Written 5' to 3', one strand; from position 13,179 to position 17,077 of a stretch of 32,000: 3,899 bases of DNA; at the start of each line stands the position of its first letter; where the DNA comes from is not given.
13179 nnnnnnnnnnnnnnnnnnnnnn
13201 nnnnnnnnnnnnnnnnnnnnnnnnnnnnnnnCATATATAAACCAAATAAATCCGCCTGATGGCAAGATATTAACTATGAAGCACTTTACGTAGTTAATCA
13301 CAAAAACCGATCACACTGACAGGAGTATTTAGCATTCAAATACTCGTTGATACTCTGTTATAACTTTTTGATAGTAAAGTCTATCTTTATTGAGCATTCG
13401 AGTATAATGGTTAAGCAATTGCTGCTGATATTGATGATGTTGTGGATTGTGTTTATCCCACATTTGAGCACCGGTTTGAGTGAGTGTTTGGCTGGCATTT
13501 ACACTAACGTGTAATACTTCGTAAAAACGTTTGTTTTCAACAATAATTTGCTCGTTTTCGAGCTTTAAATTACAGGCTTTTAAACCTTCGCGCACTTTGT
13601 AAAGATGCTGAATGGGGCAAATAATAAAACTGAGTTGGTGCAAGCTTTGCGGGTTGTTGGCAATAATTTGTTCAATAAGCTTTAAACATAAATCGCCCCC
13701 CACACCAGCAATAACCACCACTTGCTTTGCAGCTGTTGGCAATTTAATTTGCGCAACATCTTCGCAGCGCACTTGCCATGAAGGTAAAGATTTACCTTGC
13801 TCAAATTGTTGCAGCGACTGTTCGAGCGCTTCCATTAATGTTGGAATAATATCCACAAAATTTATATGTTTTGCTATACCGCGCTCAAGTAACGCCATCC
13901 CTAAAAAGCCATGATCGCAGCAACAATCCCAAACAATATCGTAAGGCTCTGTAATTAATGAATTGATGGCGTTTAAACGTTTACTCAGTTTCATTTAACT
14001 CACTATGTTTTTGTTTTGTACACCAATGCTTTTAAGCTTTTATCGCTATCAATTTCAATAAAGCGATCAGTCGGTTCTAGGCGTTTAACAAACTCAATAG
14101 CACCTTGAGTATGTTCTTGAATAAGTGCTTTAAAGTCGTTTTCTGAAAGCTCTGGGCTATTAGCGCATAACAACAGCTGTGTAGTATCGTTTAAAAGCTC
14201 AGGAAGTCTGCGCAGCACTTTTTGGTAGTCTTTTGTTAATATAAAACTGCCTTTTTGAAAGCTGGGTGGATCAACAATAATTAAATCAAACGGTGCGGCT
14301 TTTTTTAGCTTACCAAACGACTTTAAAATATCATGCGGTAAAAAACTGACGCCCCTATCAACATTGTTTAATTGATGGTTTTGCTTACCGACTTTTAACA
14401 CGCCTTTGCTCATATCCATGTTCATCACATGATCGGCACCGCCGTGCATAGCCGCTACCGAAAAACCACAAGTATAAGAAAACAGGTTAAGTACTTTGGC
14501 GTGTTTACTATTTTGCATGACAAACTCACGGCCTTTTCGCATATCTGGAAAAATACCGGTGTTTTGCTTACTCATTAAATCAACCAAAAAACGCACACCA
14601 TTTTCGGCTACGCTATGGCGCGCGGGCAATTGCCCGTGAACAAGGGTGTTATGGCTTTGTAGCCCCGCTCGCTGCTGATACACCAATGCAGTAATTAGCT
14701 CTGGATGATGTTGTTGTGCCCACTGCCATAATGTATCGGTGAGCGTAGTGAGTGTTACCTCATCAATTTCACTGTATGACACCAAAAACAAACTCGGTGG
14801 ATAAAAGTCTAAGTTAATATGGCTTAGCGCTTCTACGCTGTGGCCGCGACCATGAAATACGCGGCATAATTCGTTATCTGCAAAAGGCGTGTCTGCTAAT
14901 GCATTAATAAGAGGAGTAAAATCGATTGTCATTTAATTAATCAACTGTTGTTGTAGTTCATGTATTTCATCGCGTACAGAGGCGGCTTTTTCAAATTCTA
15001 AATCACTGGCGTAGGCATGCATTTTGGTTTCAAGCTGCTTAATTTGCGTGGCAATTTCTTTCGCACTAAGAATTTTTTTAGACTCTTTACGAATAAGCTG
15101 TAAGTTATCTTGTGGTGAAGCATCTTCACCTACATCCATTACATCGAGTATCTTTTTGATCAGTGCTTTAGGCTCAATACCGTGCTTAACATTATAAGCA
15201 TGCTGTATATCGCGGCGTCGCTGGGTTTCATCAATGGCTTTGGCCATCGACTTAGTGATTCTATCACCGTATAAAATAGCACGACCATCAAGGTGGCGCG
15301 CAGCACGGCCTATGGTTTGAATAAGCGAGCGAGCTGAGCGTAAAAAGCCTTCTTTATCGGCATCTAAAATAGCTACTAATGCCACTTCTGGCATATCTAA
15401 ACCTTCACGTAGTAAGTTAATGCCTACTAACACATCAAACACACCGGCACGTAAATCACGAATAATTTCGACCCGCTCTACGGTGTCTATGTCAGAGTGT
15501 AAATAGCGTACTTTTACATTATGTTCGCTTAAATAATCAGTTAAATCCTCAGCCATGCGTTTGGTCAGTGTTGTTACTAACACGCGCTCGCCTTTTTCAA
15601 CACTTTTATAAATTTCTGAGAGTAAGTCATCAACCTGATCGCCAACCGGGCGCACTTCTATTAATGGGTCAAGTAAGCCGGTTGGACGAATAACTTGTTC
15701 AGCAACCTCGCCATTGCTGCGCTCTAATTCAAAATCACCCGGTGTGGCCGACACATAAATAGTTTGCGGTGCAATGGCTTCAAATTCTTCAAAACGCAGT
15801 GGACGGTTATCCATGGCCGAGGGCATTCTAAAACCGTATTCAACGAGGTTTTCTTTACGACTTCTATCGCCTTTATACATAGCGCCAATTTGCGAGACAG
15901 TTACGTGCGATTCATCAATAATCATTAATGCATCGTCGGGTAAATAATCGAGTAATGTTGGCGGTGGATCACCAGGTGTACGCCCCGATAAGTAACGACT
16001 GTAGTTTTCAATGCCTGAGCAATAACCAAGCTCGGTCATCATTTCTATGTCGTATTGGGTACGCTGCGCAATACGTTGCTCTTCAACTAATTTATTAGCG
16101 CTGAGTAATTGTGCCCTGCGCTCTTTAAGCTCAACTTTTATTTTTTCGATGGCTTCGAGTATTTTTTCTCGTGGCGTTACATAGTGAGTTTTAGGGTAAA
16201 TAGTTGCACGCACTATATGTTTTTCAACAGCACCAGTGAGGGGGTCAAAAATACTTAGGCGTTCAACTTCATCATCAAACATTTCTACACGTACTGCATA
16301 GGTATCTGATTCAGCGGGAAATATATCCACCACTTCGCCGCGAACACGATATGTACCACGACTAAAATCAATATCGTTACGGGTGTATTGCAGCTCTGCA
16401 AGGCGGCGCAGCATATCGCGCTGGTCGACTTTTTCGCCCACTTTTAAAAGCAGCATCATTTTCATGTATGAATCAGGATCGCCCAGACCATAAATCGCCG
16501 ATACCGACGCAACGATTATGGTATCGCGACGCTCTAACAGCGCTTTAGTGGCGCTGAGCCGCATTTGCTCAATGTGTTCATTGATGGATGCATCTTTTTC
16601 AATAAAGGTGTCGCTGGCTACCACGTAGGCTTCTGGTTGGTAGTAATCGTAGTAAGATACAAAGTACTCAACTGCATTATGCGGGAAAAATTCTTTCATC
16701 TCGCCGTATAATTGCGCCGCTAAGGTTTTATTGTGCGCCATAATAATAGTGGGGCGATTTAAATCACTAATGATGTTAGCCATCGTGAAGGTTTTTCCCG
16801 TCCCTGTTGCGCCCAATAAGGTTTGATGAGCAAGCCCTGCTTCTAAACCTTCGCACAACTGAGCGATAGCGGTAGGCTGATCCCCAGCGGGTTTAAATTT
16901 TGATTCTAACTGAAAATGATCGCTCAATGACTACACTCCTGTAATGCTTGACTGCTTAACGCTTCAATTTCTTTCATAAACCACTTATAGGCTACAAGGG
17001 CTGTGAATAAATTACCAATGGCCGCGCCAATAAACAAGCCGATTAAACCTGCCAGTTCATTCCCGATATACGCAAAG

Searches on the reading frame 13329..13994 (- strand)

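Call 6: search_protein_families(library=ncbifam, proteins=[window:13329-13994:-])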
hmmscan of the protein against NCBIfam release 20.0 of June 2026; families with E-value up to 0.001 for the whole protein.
window:13329-13994:- (221 aa): 0 families

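Call 76: search_protein_families(library=pfam, proteins=[window:13329-13994:-])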
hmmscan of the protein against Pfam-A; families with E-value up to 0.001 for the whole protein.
window:13329-13994:- (221 aa): 2 families
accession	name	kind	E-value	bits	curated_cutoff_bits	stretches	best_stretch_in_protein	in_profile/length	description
PF12847.13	Methyltransf_18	-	2.4e-28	99.5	27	1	3-161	1-151/151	Methyltransferase domain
PF04816.18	TrmK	-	5.5e-17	62.4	27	1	22-202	2-182/205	tRNA (adenine(22)-N(1))-methyltransferase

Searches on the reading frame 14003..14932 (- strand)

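Call 6: search_protein_families(library=ncbifam, proteins=[window:14003-14932:-])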
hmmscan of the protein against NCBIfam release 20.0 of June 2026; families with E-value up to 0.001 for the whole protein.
window:14003-14932:- (309 aa): 11 families
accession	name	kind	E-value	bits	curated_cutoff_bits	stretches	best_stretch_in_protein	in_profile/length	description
NF008748.0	PRK11783.1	equivalog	7.1e-30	103.9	466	1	104-259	502-661/704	bifunctional 23S rRNA (guanine(2069)-N(7))-methyltransferase RlmK/23S rRNA (guanine(2445)-N(2))-methyltransferase RlmL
NF046099.1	RSP_2647_MTase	equivalog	1.3e-25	90.1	600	1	87-269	161-347/391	RSP_2647 family RNA methyltransferase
NF011707.0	PRK15128.1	equivalog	1e-24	87.1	712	1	86-272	162-354/396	23S rRNA (cytosine(1962)-C(5))-methyltransferase RlmI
NF033380.1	Rlm_2499C5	equivalog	3.6e-23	82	650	1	88-254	165-333/391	23S rRNA (cytosine(2499)-C(5))-methyltransferase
NF053718.1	23SC1962Mtase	equivalog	1.1e-21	77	575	1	24-284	95-353/383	23S rRNA (cytosine(1962)-C(5))-methyltransferase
TIGR00095.1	TIGR00095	equivalog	1.2e-06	28.3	117.5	1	139-230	48-139/194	16S rRNA (guanine(966)-N(2))-methyltransferase RsmD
TIGR03534.1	RF_mod_PrmC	equivalog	4.4e-06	26.3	199.1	1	168-223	114-165/253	peptide chain release factor N(5)-glutamine methyltransferase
TIGR00536.1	hemK_fam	subfamily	6.6e-06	25.4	115.5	1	139-228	110-196/286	HemK family protein methyltransferase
NF009639.0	PRK13168.1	equivalog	0.00033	19.7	458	1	138-233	295-387/446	23S rRNA (uracil(1939)-C(5))-methyltransferase RlmD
TIGR00479.1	rumA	equivalog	0.00064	18.7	183.55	1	140-224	290-373/432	23S rRNA (uracil(1939)-C(5))-methyltransferase RlmD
TIGR03533.1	L3_gln_methyl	equivalog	0.00075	18.9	229.7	0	140-227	118-202/284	50S ribosomal protein L3 N(5)-glutamine methyltransferase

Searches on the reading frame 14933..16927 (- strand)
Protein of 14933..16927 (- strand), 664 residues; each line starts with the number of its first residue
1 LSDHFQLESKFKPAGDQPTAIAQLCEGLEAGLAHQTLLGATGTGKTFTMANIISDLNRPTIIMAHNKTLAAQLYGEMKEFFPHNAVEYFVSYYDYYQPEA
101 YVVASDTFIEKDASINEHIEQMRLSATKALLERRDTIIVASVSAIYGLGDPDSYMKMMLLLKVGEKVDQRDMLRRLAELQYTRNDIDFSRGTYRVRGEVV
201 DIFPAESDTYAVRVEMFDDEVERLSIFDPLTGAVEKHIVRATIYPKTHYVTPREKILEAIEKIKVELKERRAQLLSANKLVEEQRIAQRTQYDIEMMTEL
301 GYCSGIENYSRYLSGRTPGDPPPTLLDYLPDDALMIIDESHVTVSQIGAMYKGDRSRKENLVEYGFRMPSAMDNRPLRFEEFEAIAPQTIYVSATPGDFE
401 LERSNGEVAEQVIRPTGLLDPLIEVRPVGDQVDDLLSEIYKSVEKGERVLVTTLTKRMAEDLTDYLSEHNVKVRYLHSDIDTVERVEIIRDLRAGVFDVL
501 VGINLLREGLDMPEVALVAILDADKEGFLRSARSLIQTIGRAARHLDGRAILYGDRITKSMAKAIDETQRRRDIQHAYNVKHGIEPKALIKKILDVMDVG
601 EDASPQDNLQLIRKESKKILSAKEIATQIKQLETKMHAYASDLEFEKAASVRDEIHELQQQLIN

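Call 6: search_protein_families(library=ncbifam, proteins=[window:14933-16927:-])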
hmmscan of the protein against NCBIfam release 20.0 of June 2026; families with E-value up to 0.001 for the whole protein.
window:14933-16927:- (664 aa): 33 families (the best 25 are shown)
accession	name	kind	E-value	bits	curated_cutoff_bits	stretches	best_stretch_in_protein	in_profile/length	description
NF003673.1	PRK05298.1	equivalog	0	1090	743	1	4-661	1-653/653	excinuclease ABC subunit UvrB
TIGR00631.1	uvrb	equivalog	0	1075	750.1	1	4-659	1-658/658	excinuclease ABC subunit UvrB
TIGR00580.2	mfd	equivalog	2.3e-19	69.3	800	2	176-299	1-96/907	transcription-repair coupling factor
NF007966.0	PRK10689.1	equivalog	7.9e-14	50.3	1329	1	35-336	16-283/1148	transcription-repair coupling factor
NF053636.1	DDHlcsCsdAPsy1082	equivalog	2.3e-10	39.6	890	1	447-552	244-345/512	DEAD/DEAH box helicase CsdA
NF053631.1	RNA_helic_CshA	equivalog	6e-10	38.6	646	1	442-629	233-412/434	degradosome RNA helicase CshA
TIGR04095.1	dnd_restrict_1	equivalog_domain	1.9e-08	33.8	600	1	460-550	302-388/451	DNA phosphorothioation system restriction enzyme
NF010337.0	PRK13766.1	equivalog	3e-08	32.3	610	1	427-623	348-547/781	Hef nuclease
TIGR00643.1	recG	equivalog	3.1e-08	32.8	659.4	1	439-528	454-540/629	ATP-dependent DNA helicase RecG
NF008169.0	PRK10917.2-3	equivalog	5.9e-08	31.7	555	1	9-85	226-304/610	ATP-dependent DNA helicase RecG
TIGR00595.1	priA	equivalog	6.9e-08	31.5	230.35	1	455-553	274-380/509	replication restart helicase PriA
NF004066.1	PRK05580.1-3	equivalog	1.6e-07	30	813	1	463-545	553-646/788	primosomal protein N'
NF053632.1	heli_RadD_YejH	equivalog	2.6e-07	29.3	720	1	435-548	239-345/573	DNA repair helicase RadD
NF004070.0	PRK05580.2-2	equivalog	3.1e-07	29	921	1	457-568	496-615/729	primosomal protein N'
NF008394.0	PRK11192.1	equivalog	3.9e-07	29.2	507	1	435-545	237-341/441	ATP-dependent RNA helicase SrmB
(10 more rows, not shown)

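Call 19: find_related_loci(query=window:14933-16927:-, collection=genome_contigs, flank=6000)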
Query window:14933-16927:- (664 aa) in genome_contigs; peptide patterns used: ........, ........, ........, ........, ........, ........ (x = any residue, [..] = any of these).
600 stretches matched a pattern (row limit reached: there are more); 600 encode a relative of the query (tblastn E <= 1e-3); the best 80 are kept; 80 distinct loci.
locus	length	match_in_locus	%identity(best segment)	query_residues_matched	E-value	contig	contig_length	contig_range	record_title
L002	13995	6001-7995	75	1-663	0e+0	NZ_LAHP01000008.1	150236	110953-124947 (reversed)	Arsukibacterium sp. MJ3 EFN4V4Q8, whole genome shotgun sequence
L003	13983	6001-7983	74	1-663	0e+0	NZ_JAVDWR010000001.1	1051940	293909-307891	Rheinheimera soli strain 4138 Ga0454474_01, whole genome shotgun sequence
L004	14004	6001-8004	74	1-663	0e+0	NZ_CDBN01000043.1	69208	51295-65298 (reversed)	Aeromonas sanarellii strain LMG 24682, whole genome shotgun sequence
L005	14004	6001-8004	74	1-663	0e+0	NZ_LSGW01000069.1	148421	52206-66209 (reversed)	Aeromonas salmonicida subsp. salmonicida strain ATCC 33658 Contig_53, whole genome shotgun sequence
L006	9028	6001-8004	73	1-663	0e+0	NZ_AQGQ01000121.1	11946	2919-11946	Aeromonas molluscorum 848 Cont121, whole genome shotgun sequence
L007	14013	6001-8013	73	1-663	0e+0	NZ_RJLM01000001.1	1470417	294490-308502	Photobacterium chitinilyticum strain BEI247 scaffold_0, whole genome shotgun sequence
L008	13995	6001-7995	73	1-662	0e+0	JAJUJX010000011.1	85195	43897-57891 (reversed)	MAG: Tolumonas sp. isolate bin128 k141_174367_length_85195_cov_113.1890, whole genome shotgun sequence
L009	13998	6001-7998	73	1-663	0e+0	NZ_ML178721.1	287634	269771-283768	Paraglaciecola marina strain D3211 Scaffold4, whole genome shotgun sequence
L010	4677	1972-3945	73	5-661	0e+0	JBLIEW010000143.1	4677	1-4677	MAG: Colwellia sp. isolate 3300053697_31 Ga0535652_0029074, whole genome shotgun sequence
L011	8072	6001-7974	72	5-661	0e+0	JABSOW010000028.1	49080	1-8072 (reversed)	MAG: Colwellia sp. isolate DT_18 DT-Colwellia-2_scaffold_28, whole genome shotgun sequence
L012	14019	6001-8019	72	1-663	0e+0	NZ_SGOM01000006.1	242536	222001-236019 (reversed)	Vibrio cincinnatiensis strain 19-VB00020 NODE_6, whole genome shotgun sequence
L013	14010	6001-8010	71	1-663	0e+0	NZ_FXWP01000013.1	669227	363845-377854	Kosakonia pseudosacchari strain JM-387, whole genome shotgun sequence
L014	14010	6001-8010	71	1-663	0e+0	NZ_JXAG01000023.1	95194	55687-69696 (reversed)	Enterobacter sp. Bisph1 contig023, whole genome shotgun sequence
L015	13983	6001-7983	74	1-663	0e+0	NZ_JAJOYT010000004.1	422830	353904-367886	Rheinheimera faecalis strain YR1 4, whole genome shotgun sequence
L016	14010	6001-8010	71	1-663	0e+0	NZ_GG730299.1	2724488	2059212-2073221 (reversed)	Citrobacter youngae ATCC 29220 Scfld0, whole genome shotgun sequence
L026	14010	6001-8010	70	5-663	0e+0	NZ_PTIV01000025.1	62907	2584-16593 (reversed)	Marinobacter persicus strain UTICA-S1B3 Ga0139033_125, whole genome shotgun sequence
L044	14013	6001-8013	68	1-664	0e+0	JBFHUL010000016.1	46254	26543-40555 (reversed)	MAG: Oleiphilaceae bacterium isolate Mix_sand09.2021.07.G.10 k141_1224941_length_46254_cov_22.2832, whole genome shotgun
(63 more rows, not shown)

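Call 76: search_protein_families(library=pfam, proteins=[L044:8494-9510:+, L026:12416-13492:+, L026:10900-12063:-])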
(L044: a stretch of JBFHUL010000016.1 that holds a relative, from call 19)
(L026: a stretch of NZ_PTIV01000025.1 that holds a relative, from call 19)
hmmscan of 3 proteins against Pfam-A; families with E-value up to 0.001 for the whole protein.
L044:8494-9510:+ (338 aa): 2 families
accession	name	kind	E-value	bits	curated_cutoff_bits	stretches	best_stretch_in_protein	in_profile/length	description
PF01180.27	DHO_dh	-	4e-79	266.3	27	1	47-334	4-285/291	Dihydroorotate dehydrogenase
PF03060.21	NMO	-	4.9e-05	23.3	28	1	261-322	165-226/331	Nitronate monooxygenase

L026:12416-13492:+ (358 aa): 1 family
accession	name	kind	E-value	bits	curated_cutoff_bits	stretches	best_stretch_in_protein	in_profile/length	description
PF01180.27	DHO_dh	-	1.3e-86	290.8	27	1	64-356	4-290/291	Dihydroorotate dehydrogenase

L026:10900-12063:- (387 aa): 2 families
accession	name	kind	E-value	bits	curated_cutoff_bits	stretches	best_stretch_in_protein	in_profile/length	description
PF01545.26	Cation_efflux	-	5.9e-48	163.7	26.6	1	28-220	3-198/198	Cation efflux family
PF16916.11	ZT_dimer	-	7.4e-20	71.2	26.7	1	224-301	1-77/78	Dimerisation domain of Zinc Transporter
